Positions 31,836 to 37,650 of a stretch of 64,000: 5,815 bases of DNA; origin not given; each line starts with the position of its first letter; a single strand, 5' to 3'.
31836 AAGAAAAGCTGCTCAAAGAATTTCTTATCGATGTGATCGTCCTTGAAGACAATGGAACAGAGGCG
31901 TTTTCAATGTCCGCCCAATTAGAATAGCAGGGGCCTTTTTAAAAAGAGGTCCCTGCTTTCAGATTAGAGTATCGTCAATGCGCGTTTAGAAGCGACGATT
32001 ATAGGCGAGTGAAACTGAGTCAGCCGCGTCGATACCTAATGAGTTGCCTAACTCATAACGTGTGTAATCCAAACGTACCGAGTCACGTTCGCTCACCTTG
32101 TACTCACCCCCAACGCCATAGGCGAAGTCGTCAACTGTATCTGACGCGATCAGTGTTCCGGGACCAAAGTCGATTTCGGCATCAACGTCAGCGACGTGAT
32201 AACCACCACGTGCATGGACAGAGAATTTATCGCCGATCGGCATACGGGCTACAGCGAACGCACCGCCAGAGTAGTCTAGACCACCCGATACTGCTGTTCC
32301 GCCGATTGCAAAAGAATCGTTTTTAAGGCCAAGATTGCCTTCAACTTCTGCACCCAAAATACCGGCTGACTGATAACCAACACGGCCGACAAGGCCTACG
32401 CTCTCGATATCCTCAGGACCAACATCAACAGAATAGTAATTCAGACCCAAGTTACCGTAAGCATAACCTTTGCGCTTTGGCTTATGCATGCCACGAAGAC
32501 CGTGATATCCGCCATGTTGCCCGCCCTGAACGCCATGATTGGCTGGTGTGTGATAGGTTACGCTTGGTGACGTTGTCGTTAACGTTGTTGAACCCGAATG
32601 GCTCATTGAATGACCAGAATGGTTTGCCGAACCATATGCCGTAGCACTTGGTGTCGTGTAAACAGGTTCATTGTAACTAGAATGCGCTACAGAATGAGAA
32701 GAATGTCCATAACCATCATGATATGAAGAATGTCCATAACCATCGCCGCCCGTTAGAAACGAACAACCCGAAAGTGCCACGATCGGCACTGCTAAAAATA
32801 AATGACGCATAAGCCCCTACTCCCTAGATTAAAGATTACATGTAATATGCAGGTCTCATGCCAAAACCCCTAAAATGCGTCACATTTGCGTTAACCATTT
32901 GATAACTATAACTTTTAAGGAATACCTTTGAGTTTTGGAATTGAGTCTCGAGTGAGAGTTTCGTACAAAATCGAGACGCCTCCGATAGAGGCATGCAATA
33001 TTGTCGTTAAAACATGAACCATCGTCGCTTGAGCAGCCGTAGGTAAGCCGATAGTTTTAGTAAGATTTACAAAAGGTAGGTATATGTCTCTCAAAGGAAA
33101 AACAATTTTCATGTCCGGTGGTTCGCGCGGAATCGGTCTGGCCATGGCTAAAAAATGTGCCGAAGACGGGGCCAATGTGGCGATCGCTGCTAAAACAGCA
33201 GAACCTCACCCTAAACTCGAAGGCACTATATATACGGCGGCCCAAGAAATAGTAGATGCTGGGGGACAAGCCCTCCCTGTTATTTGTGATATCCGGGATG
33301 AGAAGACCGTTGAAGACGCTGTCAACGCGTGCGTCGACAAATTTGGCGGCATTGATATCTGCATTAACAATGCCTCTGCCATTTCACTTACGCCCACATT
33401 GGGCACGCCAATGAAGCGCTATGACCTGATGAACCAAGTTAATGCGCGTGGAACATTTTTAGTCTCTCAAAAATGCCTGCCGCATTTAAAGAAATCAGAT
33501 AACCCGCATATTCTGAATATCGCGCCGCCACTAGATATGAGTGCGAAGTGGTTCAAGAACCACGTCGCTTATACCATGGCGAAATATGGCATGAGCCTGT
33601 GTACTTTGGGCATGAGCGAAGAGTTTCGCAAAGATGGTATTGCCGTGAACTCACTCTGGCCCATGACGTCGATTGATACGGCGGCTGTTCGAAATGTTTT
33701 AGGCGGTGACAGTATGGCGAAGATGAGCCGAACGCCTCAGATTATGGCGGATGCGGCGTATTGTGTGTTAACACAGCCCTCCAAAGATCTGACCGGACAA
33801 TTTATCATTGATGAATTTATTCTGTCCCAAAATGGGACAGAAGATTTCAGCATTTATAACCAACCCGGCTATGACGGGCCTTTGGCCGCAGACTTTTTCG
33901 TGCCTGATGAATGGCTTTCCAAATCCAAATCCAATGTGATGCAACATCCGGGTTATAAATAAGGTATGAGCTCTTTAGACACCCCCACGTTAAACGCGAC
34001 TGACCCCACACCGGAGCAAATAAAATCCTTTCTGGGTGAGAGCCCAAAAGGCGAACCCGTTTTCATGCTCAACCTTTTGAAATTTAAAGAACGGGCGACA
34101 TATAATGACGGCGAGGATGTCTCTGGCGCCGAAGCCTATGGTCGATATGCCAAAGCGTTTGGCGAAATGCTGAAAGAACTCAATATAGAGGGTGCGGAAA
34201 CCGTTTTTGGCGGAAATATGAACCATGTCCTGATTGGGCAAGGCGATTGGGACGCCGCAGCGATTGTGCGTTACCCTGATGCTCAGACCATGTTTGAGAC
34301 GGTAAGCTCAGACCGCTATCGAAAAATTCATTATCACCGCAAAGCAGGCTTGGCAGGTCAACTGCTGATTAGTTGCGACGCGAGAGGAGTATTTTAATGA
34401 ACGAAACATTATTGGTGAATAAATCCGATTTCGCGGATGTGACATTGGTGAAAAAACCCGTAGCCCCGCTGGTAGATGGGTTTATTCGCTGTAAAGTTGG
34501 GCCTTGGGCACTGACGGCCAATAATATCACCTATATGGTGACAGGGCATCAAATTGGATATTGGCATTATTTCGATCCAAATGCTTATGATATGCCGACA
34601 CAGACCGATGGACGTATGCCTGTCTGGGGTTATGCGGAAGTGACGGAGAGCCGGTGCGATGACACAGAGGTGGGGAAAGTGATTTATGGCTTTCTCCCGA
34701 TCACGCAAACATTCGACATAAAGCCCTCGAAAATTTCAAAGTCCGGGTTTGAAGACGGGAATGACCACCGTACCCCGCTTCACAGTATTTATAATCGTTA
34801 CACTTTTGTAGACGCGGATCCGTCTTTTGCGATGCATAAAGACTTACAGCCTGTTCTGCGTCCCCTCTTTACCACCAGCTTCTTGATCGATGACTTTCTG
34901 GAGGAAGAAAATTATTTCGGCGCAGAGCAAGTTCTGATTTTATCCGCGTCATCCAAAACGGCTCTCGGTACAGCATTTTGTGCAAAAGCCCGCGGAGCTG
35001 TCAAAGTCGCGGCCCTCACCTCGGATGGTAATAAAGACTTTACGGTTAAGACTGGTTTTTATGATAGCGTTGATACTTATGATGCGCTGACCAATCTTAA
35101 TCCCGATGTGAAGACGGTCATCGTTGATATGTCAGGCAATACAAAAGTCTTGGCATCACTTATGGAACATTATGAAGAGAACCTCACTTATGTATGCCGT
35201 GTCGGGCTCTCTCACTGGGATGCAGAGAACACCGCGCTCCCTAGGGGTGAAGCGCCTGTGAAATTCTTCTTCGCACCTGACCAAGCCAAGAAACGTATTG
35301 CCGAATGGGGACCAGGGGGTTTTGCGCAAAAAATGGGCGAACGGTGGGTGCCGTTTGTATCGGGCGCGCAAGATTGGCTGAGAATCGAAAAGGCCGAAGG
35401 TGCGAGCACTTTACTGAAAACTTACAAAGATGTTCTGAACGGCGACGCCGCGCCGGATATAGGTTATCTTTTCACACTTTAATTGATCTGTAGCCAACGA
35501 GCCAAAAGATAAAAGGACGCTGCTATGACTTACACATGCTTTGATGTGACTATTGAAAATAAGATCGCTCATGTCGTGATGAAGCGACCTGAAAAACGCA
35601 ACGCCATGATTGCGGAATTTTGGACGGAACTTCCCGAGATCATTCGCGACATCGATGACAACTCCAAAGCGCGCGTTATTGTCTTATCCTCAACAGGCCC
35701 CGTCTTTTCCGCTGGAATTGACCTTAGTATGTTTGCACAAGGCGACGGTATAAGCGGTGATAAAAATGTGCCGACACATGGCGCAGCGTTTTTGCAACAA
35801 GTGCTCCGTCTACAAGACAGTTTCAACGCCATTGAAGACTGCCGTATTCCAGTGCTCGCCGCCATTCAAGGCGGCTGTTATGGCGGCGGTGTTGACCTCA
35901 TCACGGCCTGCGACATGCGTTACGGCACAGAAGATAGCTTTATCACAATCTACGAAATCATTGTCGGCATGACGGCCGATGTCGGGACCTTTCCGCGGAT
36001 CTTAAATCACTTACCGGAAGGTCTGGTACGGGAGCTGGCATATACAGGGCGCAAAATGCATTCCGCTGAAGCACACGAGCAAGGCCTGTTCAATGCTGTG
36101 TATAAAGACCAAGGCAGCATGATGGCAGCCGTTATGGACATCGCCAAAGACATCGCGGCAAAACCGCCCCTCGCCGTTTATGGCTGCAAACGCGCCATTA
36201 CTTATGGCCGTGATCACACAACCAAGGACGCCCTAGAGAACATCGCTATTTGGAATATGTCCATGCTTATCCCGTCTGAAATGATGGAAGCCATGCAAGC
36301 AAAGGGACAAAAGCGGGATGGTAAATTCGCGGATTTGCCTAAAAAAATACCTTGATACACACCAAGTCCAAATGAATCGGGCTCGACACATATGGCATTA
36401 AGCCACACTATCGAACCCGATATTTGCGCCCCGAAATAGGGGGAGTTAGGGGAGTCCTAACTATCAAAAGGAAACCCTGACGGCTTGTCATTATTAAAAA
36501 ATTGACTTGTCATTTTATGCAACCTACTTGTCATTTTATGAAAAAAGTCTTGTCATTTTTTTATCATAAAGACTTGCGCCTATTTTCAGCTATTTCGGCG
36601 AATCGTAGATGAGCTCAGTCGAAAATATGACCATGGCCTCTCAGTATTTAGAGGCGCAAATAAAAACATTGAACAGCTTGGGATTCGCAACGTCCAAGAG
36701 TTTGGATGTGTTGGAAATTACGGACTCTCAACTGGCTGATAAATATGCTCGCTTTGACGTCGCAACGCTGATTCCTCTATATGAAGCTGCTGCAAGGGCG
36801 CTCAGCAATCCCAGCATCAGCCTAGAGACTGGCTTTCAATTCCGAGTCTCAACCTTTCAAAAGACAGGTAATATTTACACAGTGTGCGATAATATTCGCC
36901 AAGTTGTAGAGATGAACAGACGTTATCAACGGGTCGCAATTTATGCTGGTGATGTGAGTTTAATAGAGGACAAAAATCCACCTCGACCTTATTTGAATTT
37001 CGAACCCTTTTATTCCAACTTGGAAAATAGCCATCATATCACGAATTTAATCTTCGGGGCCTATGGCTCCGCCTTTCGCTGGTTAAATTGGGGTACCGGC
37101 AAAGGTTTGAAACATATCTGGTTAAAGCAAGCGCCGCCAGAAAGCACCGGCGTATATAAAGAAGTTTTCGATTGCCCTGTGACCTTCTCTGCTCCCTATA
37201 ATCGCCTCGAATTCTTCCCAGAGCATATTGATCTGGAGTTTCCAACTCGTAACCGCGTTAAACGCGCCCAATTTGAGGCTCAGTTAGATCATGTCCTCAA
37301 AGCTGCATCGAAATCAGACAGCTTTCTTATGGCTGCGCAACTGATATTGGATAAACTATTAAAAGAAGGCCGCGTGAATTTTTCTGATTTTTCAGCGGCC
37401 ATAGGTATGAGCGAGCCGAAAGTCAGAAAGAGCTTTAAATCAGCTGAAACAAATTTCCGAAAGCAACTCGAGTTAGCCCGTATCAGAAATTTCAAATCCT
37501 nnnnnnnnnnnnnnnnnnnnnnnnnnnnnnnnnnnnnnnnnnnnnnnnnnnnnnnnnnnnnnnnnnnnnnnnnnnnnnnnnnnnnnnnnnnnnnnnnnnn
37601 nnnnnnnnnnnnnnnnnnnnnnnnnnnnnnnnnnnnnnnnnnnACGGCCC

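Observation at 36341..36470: Candidate AraC-controlled divergent small RNA with strand-specific G-U-rich structure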

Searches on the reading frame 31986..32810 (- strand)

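Call 6: search_protein_families(library=pfam, proteins=[window:31986-32810:-])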
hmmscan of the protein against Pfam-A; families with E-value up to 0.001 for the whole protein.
window:31986-32810:- (274 aa): 2 families
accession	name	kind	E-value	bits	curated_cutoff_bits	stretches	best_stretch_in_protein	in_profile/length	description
PF13505.12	OMP_b-brl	-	3.4e-12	47.3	28.7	1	113-274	20-175/175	Outer membrane protein beta-barrel domain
PF01389.23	OmpA_membrane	-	0.00068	19.9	21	0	186-250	81-147/180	OmpA-like transmembrane domain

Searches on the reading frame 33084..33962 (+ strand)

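Call 6: search_protein_families(library=pfam, proteins=[window:33084-33962:+])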
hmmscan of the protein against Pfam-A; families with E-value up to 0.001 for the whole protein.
window:33084-33962:+ (292 aa): 3 families
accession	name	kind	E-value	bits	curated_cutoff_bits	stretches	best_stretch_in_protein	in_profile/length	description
PF00106.31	adh_short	-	1.1e-31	110.3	26.6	1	6-202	1-187/195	short chain dehydrogenase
PF13561.12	adh_short_C2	-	3.7e-29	102.4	27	1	15-219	6-198/236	Enoyl-(Acyl carrier protein) reductase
PF08659.16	KR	-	1.5e-05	25.4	22.6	1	7-121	2-113/180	KR domain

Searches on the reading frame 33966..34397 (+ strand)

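Call 6: search_protein_families(library=pfam, proteins=[window:33966-34397:+])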
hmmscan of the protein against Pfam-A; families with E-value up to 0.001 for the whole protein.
window:33966-34397:+ (143 aa): 1 family
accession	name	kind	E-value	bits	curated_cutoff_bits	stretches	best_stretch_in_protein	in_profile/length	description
PF07045.17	DUF1330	-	9.9e-07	29.5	23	1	51-135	9-90/94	Domain of unknown function (DUF1330)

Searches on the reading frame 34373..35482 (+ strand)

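Call 6: search_protein_families(library=pfam, proteins=[window:34373-35482:+])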
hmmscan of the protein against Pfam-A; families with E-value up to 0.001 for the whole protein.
window:34373-35482:+ (369 aa): 1 family
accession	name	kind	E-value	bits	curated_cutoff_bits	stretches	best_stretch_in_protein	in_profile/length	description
PF11017.14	DUF2855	-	5.1e-96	322.8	30.9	1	46-359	2-334/335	Protein of unknown function (DUF2855)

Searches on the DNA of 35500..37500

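Call 3: search_rna_families(source=window, start=35500, end=37500, threshold=evalue, max_evalue=10, show_alignments=2)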
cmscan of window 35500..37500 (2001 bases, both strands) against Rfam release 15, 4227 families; matches with E-value up to 10: 2.
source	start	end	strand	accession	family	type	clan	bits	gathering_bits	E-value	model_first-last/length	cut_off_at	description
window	37349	37459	-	RF01223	snR13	Gene; snRNA; snoRNA; CD-box;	CL00045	19.4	47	3.2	1-124/124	no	Small nucleolar RNA snR13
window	36151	36209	-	RF01297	sR40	Gene; snRNA; snoRNA; CD-box;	-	16.9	50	2.6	1-61/61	no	Small nucleolar RNA sR40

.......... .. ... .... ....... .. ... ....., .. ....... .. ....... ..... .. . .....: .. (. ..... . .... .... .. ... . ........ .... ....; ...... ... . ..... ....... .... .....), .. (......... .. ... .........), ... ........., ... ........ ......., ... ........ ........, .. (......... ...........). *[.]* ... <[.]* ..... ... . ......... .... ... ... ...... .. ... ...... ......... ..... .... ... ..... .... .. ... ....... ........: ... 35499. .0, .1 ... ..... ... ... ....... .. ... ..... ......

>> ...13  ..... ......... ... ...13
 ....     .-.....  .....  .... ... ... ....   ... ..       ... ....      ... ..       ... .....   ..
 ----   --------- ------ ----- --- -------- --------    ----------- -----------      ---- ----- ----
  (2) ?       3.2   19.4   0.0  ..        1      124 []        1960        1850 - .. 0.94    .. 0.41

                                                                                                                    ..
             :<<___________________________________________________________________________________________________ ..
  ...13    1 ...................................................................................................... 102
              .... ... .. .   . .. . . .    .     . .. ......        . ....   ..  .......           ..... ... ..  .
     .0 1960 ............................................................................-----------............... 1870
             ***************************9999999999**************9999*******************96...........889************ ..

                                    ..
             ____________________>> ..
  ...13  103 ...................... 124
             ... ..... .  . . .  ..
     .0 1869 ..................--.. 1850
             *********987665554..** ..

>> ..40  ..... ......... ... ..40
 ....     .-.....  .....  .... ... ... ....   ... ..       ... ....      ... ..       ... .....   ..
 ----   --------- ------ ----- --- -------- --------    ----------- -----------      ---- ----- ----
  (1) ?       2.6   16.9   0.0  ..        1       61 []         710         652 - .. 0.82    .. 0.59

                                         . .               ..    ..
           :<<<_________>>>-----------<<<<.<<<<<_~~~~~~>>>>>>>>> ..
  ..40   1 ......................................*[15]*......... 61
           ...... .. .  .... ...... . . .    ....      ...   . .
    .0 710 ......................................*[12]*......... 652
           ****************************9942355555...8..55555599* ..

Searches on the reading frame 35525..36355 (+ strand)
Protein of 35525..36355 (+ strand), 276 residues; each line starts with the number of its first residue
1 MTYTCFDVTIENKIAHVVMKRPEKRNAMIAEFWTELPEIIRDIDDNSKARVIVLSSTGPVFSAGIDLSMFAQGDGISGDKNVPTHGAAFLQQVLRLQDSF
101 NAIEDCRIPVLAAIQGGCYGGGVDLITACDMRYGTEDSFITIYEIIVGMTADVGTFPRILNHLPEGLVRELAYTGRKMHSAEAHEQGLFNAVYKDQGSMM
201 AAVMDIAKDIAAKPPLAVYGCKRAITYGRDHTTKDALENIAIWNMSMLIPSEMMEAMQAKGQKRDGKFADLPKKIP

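Call 6: search_protein_families(library=pfam, proteins=[window:35525-36355:+])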
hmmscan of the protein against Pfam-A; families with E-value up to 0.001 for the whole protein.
window:35525-36355:+ (276 aa): 2 families
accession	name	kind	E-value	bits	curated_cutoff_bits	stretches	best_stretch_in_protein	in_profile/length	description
PF00378.25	ECH_1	-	1.2e-36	126.7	27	1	10-238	2-218/251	Enoyl-CoA hydratase/isomerase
PF16113.10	ECH_2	-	4.5e-23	82.7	27.2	1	15-195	2-174/335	Enoyl-CoA hydratase/isomerase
